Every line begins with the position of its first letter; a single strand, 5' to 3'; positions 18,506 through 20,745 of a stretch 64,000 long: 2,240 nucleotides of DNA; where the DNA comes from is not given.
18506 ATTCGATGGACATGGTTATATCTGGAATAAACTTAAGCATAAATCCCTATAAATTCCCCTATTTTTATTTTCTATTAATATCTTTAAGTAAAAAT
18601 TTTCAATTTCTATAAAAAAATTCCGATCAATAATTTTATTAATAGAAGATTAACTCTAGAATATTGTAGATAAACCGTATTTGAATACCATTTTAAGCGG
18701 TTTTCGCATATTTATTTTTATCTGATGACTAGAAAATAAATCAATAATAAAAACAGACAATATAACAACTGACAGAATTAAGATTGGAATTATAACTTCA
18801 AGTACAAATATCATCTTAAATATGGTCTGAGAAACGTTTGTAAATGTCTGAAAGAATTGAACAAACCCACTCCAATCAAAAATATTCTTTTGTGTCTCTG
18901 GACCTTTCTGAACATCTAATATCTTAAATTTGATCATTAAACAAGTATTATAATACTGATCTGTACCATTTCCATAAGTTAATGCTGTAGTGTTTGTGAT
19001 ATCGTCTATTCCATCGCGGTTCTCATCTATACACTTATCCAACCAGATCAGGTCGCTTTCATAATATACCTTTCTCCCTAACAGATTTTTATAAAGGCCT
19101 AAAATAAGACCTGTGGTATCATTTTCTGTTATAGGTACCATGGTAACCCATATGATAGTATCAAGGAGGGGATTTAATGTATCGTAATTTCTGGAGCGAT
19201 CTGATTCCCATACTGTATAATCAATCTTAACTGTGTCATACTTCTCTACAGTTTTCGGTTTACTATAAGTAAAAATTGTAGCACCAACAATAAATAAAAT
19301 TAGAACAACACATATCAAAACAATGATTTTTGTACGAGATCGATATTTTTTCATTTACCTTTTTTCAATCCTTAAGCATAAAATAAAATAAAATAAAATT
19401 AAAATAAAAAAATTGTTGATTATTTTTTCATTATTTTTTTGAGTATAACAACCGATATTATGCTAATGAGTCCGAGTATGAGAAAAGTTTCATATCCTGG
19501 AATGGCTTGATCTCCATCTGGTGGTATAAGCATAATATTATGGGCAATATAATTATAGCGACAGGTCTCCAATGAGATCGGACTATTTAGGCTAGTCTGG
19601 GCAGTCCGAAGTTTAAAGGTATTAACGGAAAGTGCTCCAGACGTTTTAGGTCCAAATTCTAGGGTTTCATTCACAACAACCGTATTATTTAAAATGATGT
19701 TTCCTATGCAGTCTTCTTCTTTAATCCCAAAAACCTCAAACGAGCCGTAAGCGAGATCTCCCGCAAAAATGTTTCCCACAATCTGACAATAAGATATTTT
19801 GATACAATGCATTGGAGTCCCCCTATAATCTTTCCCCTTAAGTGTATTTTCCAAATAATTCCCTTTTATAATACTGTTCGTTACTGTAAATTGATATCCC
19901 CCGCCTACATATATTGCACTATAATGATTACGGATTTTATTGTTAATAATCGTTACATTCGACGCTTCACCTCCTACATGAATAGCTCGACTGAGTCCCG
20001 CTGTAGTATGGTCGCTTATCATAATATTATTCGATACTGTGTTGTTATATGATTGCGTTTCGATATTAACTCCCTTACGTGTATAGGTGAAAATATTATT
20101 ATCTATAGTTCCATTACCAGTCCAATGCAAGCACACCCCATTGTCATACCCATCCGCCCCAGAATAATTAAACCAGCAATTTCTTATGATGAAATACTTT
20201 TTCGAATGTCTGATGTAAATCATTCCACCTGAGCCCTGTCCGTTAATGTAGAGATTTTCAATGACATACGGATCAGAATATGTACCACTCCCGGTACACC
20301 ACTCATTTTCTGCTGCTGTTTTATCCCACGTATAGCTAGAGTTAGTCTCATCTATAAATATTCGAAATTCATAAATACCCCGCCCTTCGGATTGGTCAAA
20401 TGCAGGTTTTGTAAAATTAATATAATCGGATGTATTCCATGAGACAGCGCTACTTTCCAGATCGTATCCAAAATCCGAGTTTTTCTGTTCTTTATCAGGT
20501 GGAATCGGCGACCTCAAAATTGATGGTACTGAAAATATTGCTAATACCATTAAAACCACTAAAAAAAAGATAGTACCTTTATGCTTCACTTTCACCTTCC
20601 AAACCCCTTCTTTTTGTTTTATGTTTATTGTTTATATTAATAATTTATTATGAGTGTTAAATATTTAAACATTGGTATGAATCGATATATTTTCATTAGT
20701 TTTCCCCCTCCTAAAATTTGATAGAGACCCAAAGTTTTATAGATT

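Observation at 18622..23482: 4.8-kb gene island bracketed by perfect 50-bp direct repeats, with no recombinase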

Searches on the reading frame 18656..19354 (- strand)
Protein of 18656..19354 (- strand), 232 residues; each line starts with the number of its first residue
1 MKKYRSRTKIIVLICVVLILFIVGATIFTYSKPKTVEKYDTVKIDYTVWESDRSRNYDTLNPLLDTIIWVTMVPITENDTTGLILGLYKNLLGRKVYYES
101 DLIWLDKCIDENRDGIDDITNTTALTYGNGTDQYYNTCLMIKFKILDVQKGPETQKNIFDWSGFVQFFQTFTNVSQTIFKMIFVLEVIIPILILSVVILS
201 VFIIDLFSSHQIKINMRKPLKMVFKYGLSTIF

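Call 7: search_protein_families(library=pfam, proteins=[window:18656-19354:-], max_evalue=0.1)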
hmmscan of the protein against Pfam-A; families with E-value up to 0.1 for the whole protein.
window:18656-19354:- (232 aa): 3 families
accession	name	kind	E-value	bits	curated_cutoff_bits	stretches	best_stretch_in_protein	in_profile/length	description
PF22571.1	LiaI-LiaF-TM_PspC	-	0.0041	17.3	27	1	162-217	10-67/142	PspC transmembrane region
PF13631.11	Cytochrom_B_N_2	-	0.046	14.1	27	0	3-51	19-67/169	Cytochrome b(N-terminal)/b6/petB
PF11337.13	DUF3139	-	0.088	13.8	27.3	1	9-42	3-36/83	Protein of unknown function (DUF3139)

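Call 8: search_protein_families(library=phrogs, proteins=[window:18656-19354:-], max_evalue=0.1)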
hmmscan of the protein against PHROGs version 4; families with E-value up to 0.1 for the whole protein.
window:18656-19354:- (232 aa): 2 families
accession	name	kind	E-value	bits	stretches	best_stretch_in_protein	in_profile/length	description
phrog_11247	-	unknown function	0.0038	17.9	1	3-127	3-127/159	-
phrog_35729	-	unknown function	0.092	13.9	0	13-43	6-36/105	-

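Call 37: search_protein_families(library=ncbifam, proteins=[window:18656-19354:-], max_evalue=0.1)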
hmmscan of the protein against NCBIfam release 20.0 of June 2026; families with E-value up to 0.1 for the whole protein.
window:18656-19354:- (232 aa): 0 families

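Call 39: find_related_loci(query=window:18656-19354:-, collection=viral_contigs, flank=8000)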
Query window:18656-19354:- (232 aa) in viral_contigs; peptide patterns used: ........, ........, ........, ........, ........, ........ (x = any residue, [..] = any of these).
3 stretches matched a pattern, but none encodes a relative of the query by tblastn (E <= 1e-3).

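Call 42: find_homologous_proteins(query=window:18656-19354:-)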
Query window:18656-19354:- (232 aa): 34 proteins with E <= 0.001 among 447 candidates.
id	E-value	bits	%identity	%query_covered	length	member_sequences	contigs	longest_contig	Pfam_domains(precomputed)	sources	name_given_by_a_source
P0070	2.9e-147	506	100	100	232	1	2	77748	-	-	-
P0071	2.8e-121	422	82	98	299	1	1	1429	-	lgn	-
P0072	2.1e-100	353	69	98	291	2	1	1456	-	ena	-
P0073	3.8e-66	241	52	98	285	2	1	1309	-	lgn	-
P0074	1.1e-64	236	55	100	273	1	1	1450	-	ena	-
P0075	1.8e-60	223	82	53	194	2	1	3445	-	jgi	-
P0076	3.3e-57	212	48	98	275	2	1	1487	-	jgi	-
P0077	7.7e-57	211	52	91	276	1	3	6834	-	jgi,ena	-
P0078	1.3e-55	207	64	61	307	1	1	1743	-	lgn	-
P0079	4.6e-55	205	60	65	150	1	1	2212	-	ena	-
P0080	5.6e-55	205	55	78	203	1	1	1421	-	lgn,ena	-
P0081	1.6e-54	203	48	84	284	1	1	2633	-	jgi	jgi:hypothetical protein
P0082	2.5e-54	202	60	65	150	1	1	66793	-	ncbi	-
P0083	2.7e-54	202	61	65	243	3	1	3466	-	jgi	-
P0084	2.8e-53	199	67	53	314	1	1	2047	-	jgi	-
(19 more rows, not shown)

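Call 44: find_encoding_contigs(protein=P0077, flank=7000, max_places=3)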
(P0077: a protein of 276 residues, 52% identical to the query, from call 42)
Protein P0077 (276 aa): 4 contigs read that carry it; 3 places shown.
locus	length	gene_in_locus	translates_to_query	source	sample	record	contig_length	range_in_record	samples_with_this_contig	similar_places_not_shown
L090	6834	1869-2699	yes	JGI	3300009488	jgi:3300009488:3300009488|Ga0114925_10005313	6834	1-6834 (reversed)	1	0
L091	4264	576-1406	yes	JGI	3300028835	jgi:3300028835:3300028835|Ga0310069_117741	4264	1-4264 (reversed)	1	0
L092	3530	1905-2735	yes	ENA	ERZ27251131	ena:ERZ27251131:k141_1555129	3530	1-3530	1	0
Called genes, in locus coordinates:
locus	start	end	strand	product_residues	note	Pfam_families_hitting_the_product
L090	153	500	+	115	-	-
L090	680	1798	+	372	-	PF05048:NosD, PF13229:Beta_helix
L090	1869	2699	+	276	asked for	-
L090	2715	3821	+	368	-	-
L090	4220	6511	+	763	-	-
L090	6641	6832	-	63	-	?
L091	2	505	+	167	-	?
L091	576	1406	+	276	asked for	-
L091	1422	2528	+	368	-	-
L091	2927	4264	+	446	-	?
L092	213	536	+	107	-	-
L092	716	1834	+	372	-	PF05048:NosD, PF13229:Beta_helix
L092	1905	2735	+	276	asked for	-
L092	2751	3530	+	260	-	?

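Call 45: find_encoding_contigs(protein=P0082, flank=8000, max_places=2)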
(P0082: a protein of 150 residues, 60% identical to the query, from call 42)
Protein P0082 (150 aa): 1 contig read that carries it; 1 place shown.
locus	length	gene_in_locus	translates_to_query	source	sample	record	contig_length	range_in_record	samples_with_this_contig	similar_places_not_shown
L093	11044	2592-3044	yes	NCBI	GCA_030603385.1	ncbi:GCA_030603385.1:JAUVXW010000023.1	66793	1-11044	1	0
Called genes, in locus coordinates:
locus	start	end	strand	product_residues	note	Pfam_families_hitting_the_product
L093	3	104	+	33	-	?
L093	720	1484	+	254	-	-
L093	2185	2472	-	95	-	PF01096:Zn_ribbon_TFIIS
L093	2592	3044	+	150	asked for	-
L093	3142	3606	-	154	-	PF08327:AHSA1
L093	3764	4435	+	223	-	PF12822:ECF_trnsprt (faint)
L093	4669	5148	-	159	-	PF00828:Ribosomal_L27A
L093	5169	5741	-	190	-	PF00327:Ribosomal_L30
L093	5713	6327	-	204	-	PF00333:Ribosomal_S5, PF03719:Ribosomal_S5_C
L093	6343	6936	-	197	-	PF17144:Ribosomal_L5e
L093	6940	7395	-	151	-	PF01280:Ribosomal_L19e, PF25476:Ribosomal_L19e_C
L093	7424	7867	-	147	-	PF01655:Ribosomal_L32e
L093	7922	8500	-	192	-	PF00347:Ribosomal_L6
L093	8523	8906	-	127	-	PF00410:Ribosomal_S8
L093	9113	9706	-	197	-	PF00281:Ribosomal_L5, PF00673:Ribosomal_L5_C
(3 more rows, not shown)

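Call 51: search_protein_families(library=pfam, proteins=[L090:2715-3821:+, L090:4220-6511:+], max_evalue=0.01)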
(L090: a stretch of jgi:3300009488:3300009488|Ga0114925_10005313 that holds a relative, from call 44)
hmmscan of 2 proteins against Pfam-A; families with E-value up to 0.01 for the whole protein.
L090:2715-3821:+ (368 aa): 1 family
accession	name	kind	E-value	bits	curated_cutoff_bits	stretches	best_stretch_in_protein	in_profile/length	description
PF20990.2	DUF2207_C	-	0.0041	17.3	33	0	100-226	63-187/247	Predicted membrane protein (DUF2207) C-terminal domain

L090:4220-6511:+ (763 aa): 0 families

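Call 60: search_protein_families(library=padloc, proteins=[window:18656-19354:-], max_evalue=0.01)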
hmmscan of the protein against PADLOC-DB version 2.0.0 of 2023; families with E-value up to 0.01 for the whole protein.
window:18656-19354:- (232 aa): 0 families

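Call 82: find_encoding_contigs(protein=P0071, flank=2000, max_places=2)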
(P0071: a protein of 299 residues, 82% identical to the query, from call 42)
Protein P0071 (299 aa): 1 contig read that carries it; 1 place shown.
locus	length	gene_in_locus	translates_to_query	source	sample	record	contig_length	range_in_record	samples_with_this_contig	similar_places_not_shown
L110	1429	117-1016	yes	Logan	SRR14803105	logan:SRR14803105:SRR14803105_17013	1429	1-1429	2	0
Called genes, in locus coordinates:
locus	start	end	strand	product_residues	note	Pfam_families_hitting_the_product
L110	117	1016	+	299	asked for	-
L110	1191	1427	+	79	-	?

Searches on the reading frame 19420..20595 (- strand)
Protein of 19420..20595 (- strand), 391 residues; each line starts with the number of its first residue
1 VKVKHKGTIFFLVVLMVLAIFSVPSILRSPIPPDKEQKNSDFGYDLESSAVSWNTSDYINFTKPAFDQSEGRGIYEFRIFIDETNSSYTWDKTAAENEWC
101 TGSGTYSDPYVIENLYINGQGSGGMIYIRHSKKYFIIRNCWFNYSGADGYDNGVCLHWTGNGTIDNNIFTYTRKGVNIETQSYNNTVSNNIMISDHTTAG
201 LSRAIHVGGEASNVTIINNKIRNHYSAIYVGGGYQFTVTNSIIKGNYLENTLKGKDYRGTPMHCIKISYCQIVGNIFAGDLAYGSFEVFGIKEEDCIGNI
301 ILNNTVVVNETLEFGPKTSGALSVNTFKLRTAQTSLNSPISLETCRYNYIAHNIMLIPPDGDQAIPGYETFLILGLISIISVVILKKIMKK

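Call 7: search_protein_families(library=pfam, proteins=[window:19420-20595:-], max_evalue=0.1)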
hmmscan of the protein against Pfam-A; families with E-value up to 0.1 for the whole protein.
window:19420-20595:- (391 aa): 1 family
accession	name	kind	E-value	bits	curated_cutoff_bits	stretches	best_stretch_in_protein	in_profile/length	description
PF05048.19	NosD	-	5.6e-08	32.9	23.6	1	106-278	23-170/212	Periplasmic copper-binding protein (NosD)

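Call 8: search_protein_families(library=phrogs, proteins=[window:19420-20595:-], max_evalue=0.1)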
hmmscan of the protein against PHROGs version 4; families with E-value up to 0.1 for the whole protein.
window:19420-20595:- (391 aa): 0 families

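Call 37: search_protein_families(library=ncbifam, proteins=[window:19420-20595:-], max_evalue=0.1)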
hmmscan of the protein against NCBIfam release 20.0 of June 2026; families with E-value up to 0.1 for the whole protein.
window:19420-20595:- (391 aa): 3 families
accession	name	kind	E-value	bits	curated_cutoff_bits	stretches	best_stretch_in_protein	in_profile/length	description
TIGR04247.1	NosD_copper_fam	subfamily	0.00026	19.7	300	1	106-249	178-309/377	nitrous oxide reductase family maturation protein NosD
TIGR03804.1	para_beta_helix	repeat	0.0003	20.4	19.45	1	153-193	1-40/44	parallel beta-helix repeat protein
NF033507.3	Loki-CTERM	subfamily_domain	0.00095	19.4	19.9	1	365-388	1-24/27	Loki-CTERM sorting domain-containing protein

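Call 38: find_related_loci(query=window:19420-20595:-, collection=viral_contigs, flank=8000)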
Query window:19420-20595:- (391 aa) in viral_contigs; peptide patterns used: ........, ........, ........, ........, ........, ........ (x = any residue, [..] = any of these).
5 stretches matched a pattern, but none encodes a relative of the query by tblastn (E <= 1e-3).

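Call 60: search_protein_families(library=padloc, proteins=[window:19420-20595:-], max_evalue=0.01)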
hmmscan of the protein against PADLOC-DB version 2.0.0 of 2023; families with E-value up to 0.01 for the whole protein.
window:19420-20595:- (391 aa): 0 families
